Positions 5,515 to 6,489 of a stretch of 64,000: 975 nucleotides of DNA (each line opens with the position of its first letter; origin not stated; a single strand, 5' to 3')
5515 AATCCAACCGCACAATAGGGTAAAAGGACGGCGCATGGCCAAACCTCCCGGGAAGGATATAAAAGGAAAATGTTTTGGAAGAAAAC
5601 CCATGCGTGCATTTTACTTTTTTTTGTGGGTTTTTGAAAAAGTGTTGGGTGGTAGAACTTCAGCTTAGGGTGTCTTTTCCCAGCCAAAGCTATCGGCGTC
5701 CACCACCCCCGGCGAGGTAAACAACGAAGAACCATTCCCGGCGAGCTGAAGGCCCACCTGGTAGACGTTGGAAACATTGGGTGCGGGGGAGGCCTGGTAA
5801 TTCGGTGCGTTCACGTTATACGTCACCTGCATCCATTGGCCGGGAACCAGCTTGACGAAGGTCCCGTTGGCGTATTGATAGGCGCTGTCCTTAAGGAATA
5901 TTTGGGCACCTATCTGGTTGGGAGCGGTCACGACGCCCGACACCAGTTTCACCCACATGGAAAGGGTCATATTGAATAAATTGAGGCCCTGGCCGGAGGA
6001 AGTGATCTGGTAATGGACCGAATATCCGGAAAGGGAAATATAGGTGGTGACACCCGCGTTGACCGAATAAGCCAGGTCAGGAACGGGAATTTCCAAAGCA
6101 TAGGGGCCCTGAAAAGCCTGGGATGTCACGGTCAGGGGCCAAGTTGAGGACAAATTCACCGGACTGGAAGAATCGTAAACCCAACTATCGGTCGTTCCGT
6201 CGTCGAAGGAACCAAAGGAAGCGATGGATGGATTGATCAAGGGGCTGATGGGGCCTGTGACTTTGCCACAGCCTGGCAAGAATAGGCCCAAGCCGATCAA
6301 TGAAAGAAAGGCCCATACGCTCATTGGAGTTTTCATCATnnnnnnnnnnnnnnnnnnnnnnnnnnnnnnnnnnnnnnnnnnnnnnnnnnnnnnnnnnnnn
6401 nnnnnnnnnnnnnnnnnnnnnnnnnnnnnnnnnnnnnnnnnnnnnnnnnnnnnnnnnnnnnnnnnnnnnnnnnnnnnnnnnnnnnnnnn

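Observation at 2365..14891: LacI-linked seven-gene beta-mannan/glucomannan operon built around a non-Sus outer-membrane capture apparatus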

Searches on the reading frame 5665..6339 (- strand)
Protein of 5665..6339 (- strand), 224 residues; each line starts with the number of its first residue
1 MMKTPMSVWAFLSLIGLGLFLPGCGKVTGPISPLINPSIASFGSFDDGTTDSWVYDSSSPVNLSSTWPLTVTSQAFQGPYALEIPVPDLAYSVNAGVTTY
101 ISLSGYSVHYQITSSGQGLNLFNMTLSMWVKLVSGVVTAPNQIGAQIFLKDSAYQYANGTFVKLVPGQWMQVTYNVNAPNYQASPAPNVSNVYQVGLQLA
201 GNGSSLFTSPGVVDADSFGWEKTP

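Call 4: search_protein_families(library=pfam, proteins=[window:5665-6339:-], max_evalue=0.01)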
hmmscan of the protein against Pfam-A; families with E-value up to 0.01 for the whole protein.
window:5665-6339:- (224 aa): 1 family
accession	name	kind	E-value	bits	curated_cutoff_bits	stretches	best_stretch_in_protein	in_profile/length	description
PF02018.23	CBM_4_9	-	0.0032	18.3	25.9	0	125-179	66-119/136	Carbohydrate binding domain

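Call 5: search_protein_families(library=ncbifam, proteins=[window:5665-6339:-], max_evalue=0.01)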
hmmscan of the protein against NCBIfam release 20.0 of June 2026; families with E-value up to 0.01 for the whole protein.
window:5665-6339:- (224 aa): 0 families

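Call 42: find_homologous_proteins(query=window:5665-6339:-, max_evalue=0.001)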
Query window:5665-6339:- (224 aa): 12 proteins with E <= 0.001 among 248 candidates.
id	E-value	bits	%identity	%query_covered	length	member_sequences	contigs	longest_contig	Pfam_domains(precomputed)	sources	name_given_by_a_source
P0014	1.9e-142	490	100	100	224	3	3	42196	-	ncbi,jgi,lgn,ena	jgi:hypothetical protein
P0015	3.0e-94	333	75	100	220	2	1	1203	-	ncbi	-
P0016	3.1e-93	330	74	100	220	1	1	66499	-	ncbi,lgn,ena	-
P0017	2.1e-87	310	72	89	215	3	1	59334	-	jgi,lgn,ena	-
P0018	8.6e-78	279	66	94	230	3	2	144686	-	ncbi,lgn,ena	-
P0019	1.2e-69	252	57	100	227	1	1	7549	-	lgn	-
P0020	1.4e-61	226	52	96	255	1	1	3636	-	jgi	jgi:hypothetical protein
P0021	1.3e-58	216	55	99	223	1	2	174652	-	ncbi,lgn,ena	-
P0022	6.0e-56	208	53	90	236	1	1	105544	-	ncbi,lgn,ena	-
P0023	4.1e-55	205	52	92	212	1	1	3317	-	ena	-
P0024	5.6e-55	204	52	91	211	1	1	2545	-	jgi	jgi:hypothetical protein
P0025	1.0e-44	171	60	67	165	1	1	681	-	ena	-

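Call 43: find_encoding_contigs(protein=P0014, flank=3000, max_places=4)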
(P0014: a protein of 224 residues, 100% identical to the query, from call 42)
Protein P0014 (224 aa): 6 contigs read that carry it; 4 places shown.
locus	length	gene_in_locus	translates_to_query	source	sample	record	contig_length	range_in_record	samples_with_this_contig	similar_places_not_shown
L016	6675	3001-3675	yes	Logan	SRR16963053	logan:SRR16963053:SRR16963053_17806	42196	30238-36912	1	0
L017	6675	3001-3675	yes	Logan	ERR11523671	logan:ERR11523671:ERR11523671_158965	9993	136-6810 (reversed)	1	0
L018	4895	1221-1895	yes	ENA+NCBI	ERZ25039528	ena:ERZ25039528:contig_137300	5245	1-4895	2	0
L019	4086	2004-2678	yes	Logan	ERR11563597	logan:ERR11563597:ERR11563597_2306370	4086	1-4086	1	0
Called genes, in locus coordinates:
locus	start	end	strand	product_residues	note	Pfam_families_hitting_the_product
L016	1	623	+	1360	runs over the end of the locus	PF21253:Mann_GBD_bact (weak)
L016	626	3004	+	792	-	PF26410:GH5_mannosidase, PF00150:Cellulase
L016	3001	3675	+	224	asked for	-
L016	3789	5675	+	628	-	PF03629:SASA (weak)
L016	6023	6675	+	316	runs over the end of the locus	PF00150:Cellulase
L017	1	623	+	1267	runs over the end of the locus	?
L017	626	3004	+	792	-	PF26410:GH5_mannosidase, PF00150:Cellulase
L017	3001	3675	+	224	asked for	-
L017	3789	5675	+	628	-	PF03629:SASA (weak)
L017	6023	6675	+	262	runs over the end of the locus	?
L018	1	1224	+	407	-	?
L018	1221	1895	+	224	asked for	-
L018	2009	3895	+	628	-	PF03629:SASA (weak)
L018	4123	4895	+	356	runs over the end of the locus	PF00150:Cellulase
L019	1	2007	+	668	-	?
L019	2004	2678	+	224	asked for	-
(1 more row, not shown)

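Call 53: predict_structure(alignment_id=A3)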
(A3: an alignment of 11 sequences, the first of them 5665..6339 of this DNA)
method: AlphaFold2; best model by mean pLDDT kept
length: 224 residues; sequences in the alignment: 11
mean_pLDDT: 74.7   pTM: 0.75
mean pLDDT of the five models: 74.7, 73.1, 72.4, 67.0, 60.4
residues with pLDDT >= 90: 38; 70-90: 110; 50-70: 48; < 50: 28
segments of 3 or more residues with pLDDT < 50: 1-5, 8-28
pLDDT, mean of each block of 10 residues (from residue 1): 47 41 46 59 68 74 67 77 82 69 82 73 91 73 86 88 87 90 90 90 73 88 82
secondary structure, 60 per line:
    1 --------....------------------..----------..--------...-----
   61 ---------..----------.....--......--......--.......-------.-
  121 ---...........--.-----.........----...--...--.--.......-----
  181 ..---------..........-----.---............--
elements in order: H9-12 E53-55 E82-86 E89-94 E97-102 E105-111 E124-134 E143-151 E156-158 E161-163 E169-175 E192-201 E211-222

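Call 83: search_protein_families(library=pfam, proteins=[window:5665-6339:-], max_evalue=10)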
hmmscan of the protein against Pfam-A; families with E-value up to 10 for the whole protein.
window:5665-6339:- (224 aa): 1 family
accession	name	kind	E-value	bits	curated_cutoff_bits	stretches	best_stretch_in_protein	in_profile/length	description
PF02018.23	CBM_4_9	-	0.0032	18.3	25.9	1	125-179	66-119/136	Carbohydrate binding domain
